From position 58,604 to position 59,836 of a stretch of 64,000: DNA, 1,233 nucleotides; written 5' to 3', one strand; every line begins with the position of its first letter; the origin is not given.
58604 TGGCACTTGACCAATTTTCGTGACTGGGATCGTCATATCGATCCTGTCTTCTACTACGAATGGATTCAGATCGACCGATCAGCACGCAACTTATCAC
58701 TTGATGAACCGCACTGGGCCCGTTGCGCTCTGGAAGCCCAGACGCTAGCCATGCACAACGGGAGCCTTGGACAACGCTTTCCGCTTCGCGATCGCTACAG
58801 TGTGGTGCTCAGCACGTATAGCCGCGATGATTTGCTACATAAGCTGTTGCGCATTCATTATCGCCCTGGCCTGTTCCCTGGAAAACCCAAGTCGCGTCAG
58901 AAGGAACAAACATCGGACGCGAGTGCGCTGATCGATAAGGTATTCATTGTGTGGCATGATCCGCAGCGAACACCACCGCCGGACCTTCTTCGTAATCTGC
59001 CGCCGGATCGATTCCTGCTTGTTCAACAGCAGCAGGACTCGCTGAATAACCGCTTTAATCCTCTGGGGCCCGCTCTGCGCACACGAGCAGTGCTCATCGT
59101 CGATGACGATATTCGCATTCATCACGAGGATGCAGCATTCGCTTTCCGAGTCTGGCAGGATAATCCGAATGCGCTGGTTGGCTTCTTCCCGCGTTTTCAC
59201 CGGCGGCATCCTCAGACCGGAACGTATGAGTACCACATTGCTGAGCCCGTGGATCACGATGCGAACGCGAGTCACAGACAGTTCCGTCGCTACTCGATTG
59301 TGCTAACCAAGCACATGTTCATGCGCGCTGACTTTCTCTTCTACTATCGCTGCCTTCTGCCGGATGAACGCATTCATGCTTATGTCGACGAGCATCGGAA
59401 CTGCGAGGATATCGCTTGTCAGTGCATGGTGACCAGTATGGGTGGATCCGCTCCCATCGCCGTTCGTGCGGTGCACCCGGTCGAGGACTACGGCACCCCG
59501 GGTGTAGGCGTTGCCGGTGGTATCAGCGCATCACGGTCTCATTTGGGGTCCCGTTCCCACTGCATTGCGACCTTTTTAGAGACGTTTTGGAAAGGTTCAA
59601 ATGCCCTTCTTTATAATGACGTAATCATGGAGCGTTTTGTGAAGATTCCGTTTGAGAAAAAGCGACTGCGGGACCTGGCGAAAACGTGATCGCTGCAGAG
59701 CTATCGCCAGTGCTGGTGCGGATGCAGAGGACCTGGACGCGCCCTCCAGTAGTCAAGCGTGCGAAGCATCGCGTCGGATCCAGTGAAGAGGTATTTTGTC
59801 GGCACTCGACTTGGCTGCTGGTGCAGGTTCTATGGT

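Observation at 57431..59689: Single-ORF fusion of a GT8 domain and a GT64 domain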

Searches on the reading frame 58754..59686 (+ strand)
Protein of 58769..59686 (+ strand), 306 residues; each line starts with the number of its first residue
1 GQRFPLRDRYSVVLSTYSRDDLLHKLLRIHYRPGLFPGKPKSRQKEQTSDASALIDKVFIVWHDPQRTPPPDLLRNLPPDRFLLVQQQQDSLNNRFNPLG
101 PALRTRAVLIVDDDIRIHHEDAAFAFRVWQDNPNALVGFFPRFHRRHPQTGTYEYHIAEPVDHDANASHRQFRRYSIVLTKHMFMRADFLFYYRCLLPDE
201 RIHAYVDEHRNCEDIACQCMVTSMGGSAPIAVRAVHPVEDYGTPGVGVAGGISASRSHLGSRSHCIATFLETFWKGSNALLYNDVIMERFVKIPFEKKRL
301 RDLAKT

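Call 34: search_solved_structures(query=window:58769-59686:+, max_evalue=0.001, show_alignments=3)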
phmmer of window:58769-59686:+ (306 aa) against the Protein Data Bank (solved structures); distinct sequences matched with E-value up to 0.001: 8.
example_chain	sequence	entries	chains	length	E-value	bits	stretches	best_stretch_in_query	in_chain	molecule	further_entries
1omx_A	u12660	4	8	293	3.6e-25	92.3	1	53-290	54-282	Alpha-1,4-N-acetylhexosaminyltransferase EXTL2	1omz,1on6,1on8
7scj_B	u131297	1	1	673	3.8e-22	82.3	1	55-273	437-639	Exostosin-2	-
7sch_B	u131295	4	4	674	3.9e-22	82.3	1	55-273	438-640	Exostosin-2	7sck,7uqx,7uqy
7zay_B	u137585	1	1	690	4.1e-22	82.2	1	55-273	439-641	Exostosin-2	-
8og1_A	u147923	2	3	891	3.7e-21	79.1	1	54-285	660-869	Exostosin-like 3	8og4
7au2_A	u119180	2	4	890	4.7e-21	78.7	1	54-285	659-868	Exostosin-like 3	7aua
7sch_A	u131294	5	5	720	2.6e-09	40.2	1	82-289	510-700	Exostosin-1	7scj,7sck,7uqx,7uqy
7zay_A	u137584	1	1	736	2.8e-09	40.1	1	82-289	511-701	Exostosin-1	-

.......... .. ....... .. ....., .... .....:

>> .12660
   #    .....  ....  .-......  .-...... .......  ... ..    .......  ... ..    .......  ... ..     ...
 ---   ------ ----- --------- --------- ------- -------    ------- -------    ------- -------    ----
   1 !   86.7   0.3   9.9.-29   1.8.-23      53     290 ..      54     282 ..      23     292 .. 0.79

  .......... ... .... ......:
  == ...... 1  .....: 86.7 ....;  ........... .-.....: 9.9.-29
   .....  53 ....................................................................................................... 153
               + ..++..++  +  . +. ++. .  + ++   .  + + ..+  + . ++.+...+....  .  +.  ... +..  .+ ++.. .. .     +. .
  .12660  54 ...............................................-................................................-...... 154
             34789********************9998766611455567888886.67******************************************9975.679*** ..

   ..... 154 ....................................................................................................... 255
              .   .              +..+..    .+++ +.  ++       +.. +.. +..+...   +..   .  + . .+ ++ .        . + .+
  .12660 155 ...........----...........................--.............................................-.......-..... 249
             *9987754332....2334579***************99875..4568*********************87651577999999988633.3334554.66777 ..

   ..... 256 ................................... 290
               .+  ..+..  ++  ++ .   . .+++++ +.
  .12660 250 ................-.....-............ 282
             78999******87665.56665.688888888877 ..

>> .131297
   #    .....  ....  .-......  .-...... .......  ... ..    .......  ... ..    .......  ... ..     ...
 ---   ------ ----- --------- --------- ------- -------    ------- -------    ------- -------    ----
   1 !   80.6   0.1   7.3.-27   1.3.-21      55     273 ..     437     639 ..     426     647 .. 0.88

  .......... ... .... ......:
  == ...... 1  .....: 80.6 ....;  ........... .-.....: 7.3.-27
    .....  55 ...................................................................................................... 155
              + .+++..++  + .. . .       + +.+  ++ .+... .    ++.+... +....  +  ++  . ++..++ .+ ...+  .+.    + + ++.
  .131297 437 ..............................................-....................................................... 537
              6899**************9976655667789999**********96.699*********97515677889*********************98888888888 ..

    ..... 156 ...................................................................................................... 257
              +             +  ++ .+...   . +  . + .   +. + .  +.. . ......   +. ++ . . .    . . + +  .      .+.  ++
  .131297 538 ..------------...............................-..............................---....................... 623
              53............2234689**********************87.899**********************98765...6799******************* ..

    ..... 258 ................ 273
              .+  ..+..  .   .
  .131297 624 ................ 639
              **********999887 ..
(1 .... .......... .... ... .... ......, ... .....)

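Call 50: find_homologous_proteins(query=A4, max_evalue=1e-8)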
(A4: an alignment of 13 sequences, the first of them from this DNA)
Query A4 (13 sequences) (311 aa, profile of the alignment): 719 proteins with E <= 1e-8 among 8000 candidates; the best 120 are listed.
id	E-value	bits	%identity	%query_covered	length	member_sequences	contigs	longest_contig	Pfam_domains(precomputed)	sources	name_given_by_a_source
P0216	3.4e-95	336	43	80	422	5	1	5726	PF09258.17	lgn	-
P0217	1.3e-94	334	38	97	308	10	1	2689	PF09258.17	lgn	-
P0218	2.4e-94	333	42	96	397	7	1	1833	PF09258.17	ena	-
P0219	2.4e-94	333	39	96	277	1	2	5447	PF09258.17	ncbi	-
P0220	5.8e-94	332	42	96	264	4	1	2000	PF09258.17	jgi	jgi:hypothetical protein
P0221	6.7e-94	332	42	96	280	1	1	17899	PF09258.17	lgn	-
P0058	7.5e-94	332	42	96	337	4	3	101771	PF09258.17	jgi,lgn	jgi:glycogenin glucosyltransferase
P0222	1.1e-93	331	40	96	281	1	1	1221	PF09258.17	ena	-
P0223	1.5e-92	328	45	95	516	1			PF01501.27,PF09258.17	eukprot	eukprot:jgi/Galph1/307/GphlegSOOS_G5068.1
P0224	2.5e-92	327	41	96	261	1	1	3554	PF09258.17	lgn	-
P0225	2.9e-92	327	43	96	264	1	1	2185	PF09258.17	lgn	-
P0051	5.2e-86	306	39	91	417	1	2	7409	PF01501.27,PF09258.17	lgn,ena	-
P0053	4.7e-83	296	36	93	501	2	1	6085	PF09258.17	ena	-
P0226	1.1e-81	292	35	99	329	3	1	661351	PF09258.17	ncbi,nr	ncbi:glycosyl transferase family 64 domain-containing protein [Umbelopsis sp. AD052]|nr:glycosyl tra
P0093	1.4e-81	292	39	85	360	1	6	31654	PF09258.17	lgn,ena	-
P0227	5.6e-81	290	35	96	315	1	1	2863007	PF09258.17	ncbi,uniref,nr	ncbi:glycosyl transferase family 64 domain-containing protein [Radiomyces spectabilis]|uniref:glycos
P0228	6.6e-81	289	36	93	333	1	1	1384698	PF09258.17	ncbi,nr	ncbi:MAG: glycosyl transferase family 64 domain-containing protein [Benjaminiella poitrasii]|nr:MAG:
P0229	3.3e-80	287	34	98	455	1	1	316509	PF09258.17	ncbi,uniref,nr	ncbi:hypothetical protein K450DRAFT_198674 [Umbelopsis ramanniana AG]|uniref:Glycosyl transferase 64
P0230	9.3e-80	286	38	79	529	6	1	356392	PF09258.17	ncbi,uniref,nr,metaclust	ncbi:alpha--n-acetylglucosaminyltransferase extl3isoform 1 [Lichtheimia corymbifera JMRC:FSU:9682]|u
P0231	2.7e-78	281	44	76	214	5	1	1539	PF09258.17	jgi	-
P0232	5.9e-78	280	32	100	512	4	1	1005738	PF09258.17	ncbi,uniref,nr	ncbi:hypothetical protein INT43_005636 [Umbelopsis isabellina]|uniref:Glycosyl transferase 64 domain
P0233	1.0e-77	279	35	96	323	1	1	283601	PF09258.17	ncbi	ncbi:glycosyl transferase family 64 domain-containing protein, partial [Spinellus fusiger]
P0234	1.4e-77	278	37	89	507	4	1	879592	PF09258.17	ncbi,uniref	ncbi:hypothetical protein HPULCUR_006444 [Helicostylum pulchrum]|uniref:Glycosyl transferase 64 doma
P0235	4.8e-77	277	45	68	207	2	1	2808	PF09258.17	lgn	-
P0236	5.1e-77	277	35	76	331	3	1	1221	PF09258.17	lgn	-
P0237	8.9e-76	273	32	75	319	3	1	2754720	PF09258.17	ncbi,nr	ncbi:hypothetical protein L7F22_048699 [Adiantum nelumboides]|nr:hypothetical protein [Adiantum nelu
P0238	1.8e-74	268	31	95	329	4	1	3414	PF09258.17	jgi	jgi:hypothetical protein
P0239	3.1e-74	267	36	98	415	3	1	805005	PF09258.17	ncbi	ncbi:glycosyl transferase family 64 domain-containing protein [Phycomyces blakesleeanus]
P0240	8.9e-73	263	34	75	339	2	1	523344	PF09258.17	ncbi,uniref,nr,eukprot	ncbi:N-acetylglucosaminyltransferase-like protein [Selaginella moellendorffii]|uniref:N-acetylglucos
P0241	2.7e-69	251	34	84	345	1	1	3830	PF09258.17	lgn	-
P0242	8.6e-69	250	33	70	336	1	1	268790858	PF09258.17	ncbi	ncbi:unnamed protein product [Victoria cruziana]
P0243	4.3e-67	244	31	79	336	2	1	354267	PF09258.17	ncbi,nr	ncbi:Glycosyltransferase family protein 64 C3 [Nymphaea thermarum]|nr:Glycosyltransferase family pro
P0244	7.4e-67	243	33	91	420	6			PF09258.17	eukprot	eukprot:CAMPEP_0117746040 /NCGR_PEP_ID=MMETSP0947-20121206/7720_1 /TAXON_ID=44440 /ORGANISM="Chatton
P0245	9.6e-67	243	35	60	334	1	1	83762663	PF09258.17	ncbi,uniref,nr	ncbi:hypothetical protein NE237_024424 [Protea cynaroides]|uniref:Glycosyl transferase 64 domain-con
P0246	2.5e-66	242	35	73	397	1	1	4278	PF09258.17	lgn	-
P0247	3.8e-66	241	33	92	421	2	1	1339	PF09258.17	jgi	-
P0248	1.2e-65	239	32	81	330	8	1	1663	PF09258.17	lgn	-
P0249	2.2e-65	238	34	68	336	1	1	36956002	PF09258.17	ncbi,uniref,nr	ncbi:OLC1v1029707C1 [Oldenlandia corymbosa var. corymbosa]|uniref:OLC1v1029707C1 n=1 Tax=Oldenlandia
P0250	3.5e-65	238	38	71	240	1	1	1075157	PF09258.17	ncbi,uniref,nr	ncbi:glycosyl transferase family 64 domain-containing protein [Zychaea mexicana]|uniref:glycosyl tra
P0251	3.7e-65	238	34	73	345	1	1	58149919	PF09258.17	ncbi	ncbi:hypothetical protein REPUB_Repub16aG0128300 [Reevesia pubescens]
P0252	3.7e-65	238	32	69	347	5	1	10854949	PF09258.17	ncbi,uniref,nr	ncbi:PREDICTED: glycosyltransferase family protein 64 C3 [Ipomoea nil]|uniref:glycosyltransferase fa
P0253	4.0e-65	238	33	73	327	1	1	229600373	PF09258.17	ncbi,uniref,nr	ncbi:glycosyltransferase family protein 64 C3-like [Papaver somniferum]|uniref:glycosyltransferase f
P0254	5.5e-65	237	33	71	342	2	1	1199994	PF09258.17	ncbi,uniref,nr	ncbi:glycosyltransferase family protein 64 C3 [Jatropha curcas]|uniref:glycosyltransferase family pr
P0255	5.6e-65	237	35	51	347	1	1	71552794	PF09258.17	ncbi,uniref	ncbi:nucleotide-diphospho-sugar transferases superfamily protein [Tasmannia lanceolata]|uniref:nucle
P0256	6.2e-65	237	33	71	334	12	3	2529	PF09258.17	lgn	-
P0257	1.1e-64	236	35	62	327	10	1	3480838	PF09258.17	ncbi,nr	ncbi:hypothetical protein MKX03_021990 [Papaver bracteatum]|nr:hypothetical protein MKX03_021990 [Pa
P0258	1.1e-64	236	32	88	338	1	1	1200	PF09258.17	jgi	-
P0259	1.1e-64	236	35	62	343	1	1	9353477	PF09258.17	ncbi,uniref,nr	ncbi:PREDICTED: glycosyltransferase family protein 64 C3 [Tarenaya hassleriana]|uniref:glycosyltrans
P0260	1.5e-64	236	31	86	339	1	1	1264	PF09258.17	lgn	-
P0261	2.1e-64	235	36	65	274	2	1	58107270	PF09258.17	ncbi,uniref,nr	ncbi:hypothetical protein F0562_007773 [Nyssa sinensis]|uniref:Glycosyl transferase 64 domain-contai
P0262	2.7e-64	235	37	57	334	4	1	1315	PF09258.17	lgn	-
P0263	3.1e-64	235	34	61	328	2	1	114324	PF09258.17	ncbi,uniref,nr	ncbi:glycosyltransferase family protein 64 C3-like [Telopea speciosissima]|uniref:glycosyltransferas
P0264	3.2e-64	235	33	71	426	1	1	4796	PF09258.17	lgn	-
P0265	3.6e-64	234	35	60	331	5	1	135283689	PF09258.17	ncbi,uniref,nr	ncbi:glycosyltransferase family protein 64 C3-like [Nicotiana tabacum]|uniref:Glycosyltransferase fa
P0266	3.7e-64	234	31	76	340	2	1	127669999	PF09258.17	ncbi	ncbi:hypothetical protein LXL04_028276 [Taraxacum kok-saghyz]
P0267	4.4e-64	234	35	61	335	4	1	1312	PF09258.17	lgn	-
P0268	4.7e-64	234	36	57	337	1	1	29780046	PF09258.17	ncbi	ncbi:Glycosyltransferase family protein 64 C3 [Arabidopsis thaliana]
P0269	6.5e-64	234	33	70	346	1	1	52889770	PF09258.17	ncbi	ncbi:unnamed protein product [Cochlearia groenlandica]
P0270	6.9e-64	234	39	48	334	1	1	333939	PF09258.17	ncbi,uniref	ncbi:Glycosyltransferase family protein 64 C3 [Cardamine amara subsp. amara]|uniref:Glycosyltransfer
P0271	7.2e-64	233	34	68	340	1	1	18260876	PF09258.17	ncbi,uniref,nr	ncbi:unnamed protein product [Arabis nemorensis]|uniref:Glycosyl transferase 64 domain-containing pr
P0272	7.9e-64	233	30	71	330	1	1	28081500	PF09258.17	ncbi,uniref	ncbi:Glycosyl transferase 64 domain [Dillenia turbinata]|uniref:Glycosyl transferase 64 domain n=1 T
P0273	1.1e-63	233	32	71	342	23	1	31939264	PF09258.17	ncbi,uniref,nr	ncbi:exostosin-like 3 [Pyrus ussuriensis x Pyrus communis]|uniref:Exostosin-like 3 n=1 Tax=Pyrus uss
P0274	1.1e-63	233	34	74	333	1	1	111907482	PF09258.17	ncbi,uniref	ncbi:glycosyltransferase family protein 64 C3 [Euphorbia lathyris]|uniref:glycosyltransferase family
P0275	1.1e-63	233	34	74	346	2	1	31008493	PF09258.17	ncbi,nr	ncbi:Nucleotide-diphospho-sugar transferases superfamily protein [Euphorbia peplus]|nr:Nucleotide-di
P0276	1.2e-63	233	37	65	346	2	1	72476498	PF09258.17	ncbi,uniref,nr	ncbi:unnamed protein product [Linum tenue]|uniref:Glycosyl transferase 64 domain-containing protein 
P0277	1.3e-63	233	32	68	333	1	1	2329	PF09258.17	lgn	-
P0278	1.3e-63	233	33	74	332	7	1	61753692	PF09258.17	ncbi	ncbi:hypothetical protein GQ457_07G043620 [Hibiscus cannabinus]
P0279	1.5e-63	232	32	68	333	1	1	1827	PF09258.17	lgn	-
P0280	1.5e-63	232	32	68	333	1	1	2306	PF09258.17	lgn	-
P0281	1.8e-63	232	34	63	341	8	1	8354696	PF09258.17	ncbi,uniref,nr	ncbi:glycosyltransferase family protein 64 C3 [Pyrus x bretschneideri]|uniref:glycosyltransferase fa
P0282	1.8e-63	232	33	70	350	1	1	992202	PF09258.17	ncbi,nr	ncbi:Glycosyltransferase family protein 64 C3 [Hirschfeldia incana]|nr:Glycosyltransferase family pr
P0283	1.9e-63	232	34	71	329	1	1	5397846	PF09258.17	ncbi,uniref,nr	ncbi:PREDICTED: glycosyltransferase family protein 64 C3 [Nelumbo nucifera]|uniref:Glycosyl transfer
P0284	2.0e-63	232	33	60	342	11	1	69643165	PF09258.17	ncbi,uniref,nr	ncbi:putative glucuronosyl-galactosyl-proteoglycan 4-alpha-N-acetylglucosaminyltransferase [Rosa chi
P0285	2.4e-63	232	35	62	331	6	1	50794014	PF09258.17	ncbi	ncbi:hypothetical protein ACE6H2_004577 [Prunus campanulata]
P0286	2.5e-63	232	34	68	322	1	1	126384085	PF09258.17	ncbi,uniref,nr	ncbi:glycosyltransferase family protein 64 C3-like [Lycium barbarum]|uniref:glycosyltransferase fami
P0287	2.6e-63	232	35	61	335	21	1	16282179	PF09258.17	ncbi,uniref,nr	ncbi:Exostosin C-terminal [Arabidopsis suecica]|uniref:Exostosin C-terminal n=1 Tax=Arabidopsis suec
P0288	2.9e-63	232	34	62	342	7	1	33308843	PF09258.17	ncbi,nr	ncbi:PREDICTED: glycosyltransferase family protein 64 C3 [Fragaria vesca subsp. vesca]|nr:PREDICTED:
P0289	3.8e-63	231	34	60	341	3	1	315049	PF09258.17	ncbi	ncbi:hypothetical protein SLA2020_398220 [Shorea laevis]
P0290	4.7e-63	231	36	73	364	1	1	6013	PF09258.17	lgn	-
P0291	5.1e-63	231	34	70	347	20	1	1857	PF09258.17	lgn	-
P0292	5.7e-63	231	36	59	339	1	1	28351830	PF09258.17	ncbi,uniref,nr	ncbi:hypothetical protein AALP_AA2G254600 [Arabis alpina]|uniref:Glycosyl transferase 64 domain-cont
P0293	6.5e-63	230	35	62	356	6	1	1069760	PF09258.17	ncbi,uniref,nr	ncbi:glycosyltransferase family protein 64 C3 [Prunus avium]|uniref:Glycosyltransferase family prote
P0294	8.4e-63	230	31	70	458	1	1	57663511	PF09258.17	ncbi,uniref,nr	ncbi:hypothetical protein HHK36_006480 [Tetracentron sinense]|uniref:Glycosyl transferase 64 domain-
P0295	9.2e-63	230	35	68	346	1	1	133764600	PF09258.17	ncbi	ncbi:hypothetical protein UlMin_034983 [Ulmus minor]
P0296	9.8e-63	230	30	86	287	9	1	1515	PF09258.17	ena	-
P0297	1.0e-62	230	33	76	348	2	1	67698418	PF09258.17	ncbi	ncbi:hypothetical protein Bca4012_028247 [Brassica carinata]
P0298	1.2e-62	230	39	61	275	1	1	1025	PF09258.17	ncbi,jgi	jgi:hypothetical protein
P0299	1.2e-62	229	34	62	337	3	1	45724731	PF09258.17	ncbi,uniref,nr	ncbi:hypothetical protein LWI29_013315 [Acer saccharum]|uniref:Glycosyl transferase 64 domain-contai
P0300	1.2e-62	229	33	79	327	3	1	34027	PF09258.17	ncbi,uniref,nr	ncbi:hypothetical protein RJ640_000170 [Escallonia rubra]|uniref:Glycosyl transferase 64 domain-cont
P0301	1.4e-62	229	35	68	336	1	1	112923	PF09258.17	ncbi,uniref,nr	ncbi:hypothetical protein Tsubulata_025888 [Turnera subulata]|uniref:Glycosyl transferase 64 domain-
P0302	1.5e-62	229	38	57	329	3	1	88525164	PF09258.17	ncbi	ncbi:hypothetical protein CsatB_006794 [Cannabis sativa]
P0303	1.5e-62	229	31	67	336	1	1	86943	PF09258.17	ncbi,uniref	ncbi:unnamed protein product [Ilex paraguariensis]|uniref:Glycosyl transferase 64 domain-containing 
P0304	1.6e-62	229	29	90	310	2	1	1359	PF09258.17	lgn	-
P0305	1.7e-62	229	33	71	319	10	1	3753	PF09258.17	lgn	-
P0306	1.9e-62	229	32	71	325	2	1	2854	PF09258.17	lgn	-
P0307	1.9e-62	229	35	63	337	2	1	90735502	PF09258.17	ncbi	ncbi:hypothetical protein LguiB_019404 [Lonicera macranthoides]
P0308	2.0e-62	229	34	71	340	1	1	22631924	PF09258.17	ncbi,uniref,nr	ncbi:hypothetical protein Nepgr_012583 [Nepenthes gracilis]|uniref:Glycosyl transferase 64 domain-co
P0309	2.7e-62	228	33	79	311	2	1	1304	PF09258.17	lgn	-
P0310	3.1e-62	228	34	77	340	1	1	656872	PF09258.17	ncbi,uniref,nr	ncbi:Exostosin-like 3 [Morus notabilis]|uniref:Exostosin-like 3 n=1 Tax=Morus notabilis TaxID=981085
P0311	3.2e-62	228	34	88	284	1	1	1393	PF09258.17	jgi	jgi:glucuronyl/N-acetylglucosaminyl transferase EXT2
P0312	4.1e-62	228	32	78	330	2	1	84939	PF09258.17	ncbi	ncbi:lactose synthase [Sarracenia purpurea var. burkii]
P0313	4.8e-62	228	35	70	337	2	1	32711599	PF09258.17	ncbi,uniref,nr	ncbi:glycosyltransferase family protein 64 C3 [Rhodamnia argentea]|uniref:Glycosyltransferase family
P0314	4.8e-62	228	34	60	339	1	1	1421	PF09258.17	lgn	-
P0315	4.8e-62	227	33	89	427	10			PF09258.17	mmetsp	mmetsp:Transcript_24078/g.36118 ORF Transcript_24078/g.36118 Transcript_24078/m.36118 type:complete 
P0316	4.9e-62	227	33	70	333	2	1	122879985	PF09258.17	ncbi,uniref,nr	ncbi:hypothetical protein Ddye_006612 [Dipteronia dyeriana]|uniref:Glycosyl transferase 64 domain-co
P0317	5.1e-62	227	35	71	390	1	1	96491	PF09258.17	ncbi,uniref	ncbi:LOW QUALITY PROTEIN: uncharacterized protein [Phyllobates terribilis]|uniref:LOW QUALITY PROTEI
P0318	5.2e-62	227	36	65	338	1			PF09258.17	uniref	uniref:Glycosyl transferase 64 domain-containing protein n=1 Tax=Davidia involucrata TaxID=16924 Rep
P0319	5.3e-62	227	32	68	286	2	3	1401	PF09258.17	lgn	-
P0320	5.3e-62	227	35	74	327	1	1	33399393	PF09258.17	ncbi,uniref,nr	ncbi:glycosyltransferase family protein 64 C3 [Diospyros lotus]|uniref:glycosyltransferase family pr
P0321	5.8e-62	227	32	68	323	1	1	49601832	PF09258.17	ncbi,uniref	ncbi:hypothetical protein Sjap_023070 [Stephania japonica]|uniref:Glycosyl transferase 64 domain-con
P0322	7.3e-62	227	33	68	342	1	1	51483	PF09258.17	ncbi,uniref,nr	ncbi:unnamed protein product [Microthlaspi erraticum]|uniref:Glycosyl transferase 64 domain-containi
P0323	7.4e-62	227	31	83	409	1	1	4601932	PF09258.17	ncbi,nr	ncbi:hypothetical protein BSKO_12176 [Bryopsis sp. KO-2023]|nr:hypothetical protein BSKO_12176 [Bryo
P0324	7.7e-62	227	33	60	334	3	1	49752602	PF09258.17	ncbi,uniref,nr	ncbi:hypothetical protein RND71_023516 [Anisodus tanguticus]|uniref:Glycosyl transferase 64 domain-c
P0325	8.7e-62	227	39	70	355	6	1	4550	PF09258.17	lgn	-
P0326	1.1e-61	226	35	61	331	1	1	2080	PF09258.17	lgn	-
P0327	1.2e-61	226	34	60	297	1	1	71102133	PF09258.17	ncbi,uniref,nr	ncbi:hypothetical protein M9H77_13414 [Catharanthus roseus]|uniref:Uncharacterized protein n=1 Tax=C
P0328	1.2e-61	226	33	68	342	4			PF09258.17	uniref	uniref:Glycosyltransferase family protein 64 C3 n=1 Tax=Noccaea caerulescens TaxID=107243 RepID=A0A1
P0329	1.5e-61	226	30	76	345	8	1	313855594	PF09258.17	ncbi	ncbi:hypothetical protein Lser_V15G10560 [Lactuca serriola]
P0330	1.6e-61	226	33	70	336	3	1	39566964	PF09258.17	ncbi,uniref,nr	ncbi:glycosyltransferase family protein 64 C3 isoform X1 [Coffea eugenioides]|uniref:glycosyltransfe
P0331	1.9e-61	226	36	71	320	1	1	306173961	PF09258.17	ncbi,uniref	ncbi:hypothetical protein RJT34_00185 [Clitoria ternatea]|uniref:Glycosyl transferase 64 domain-cont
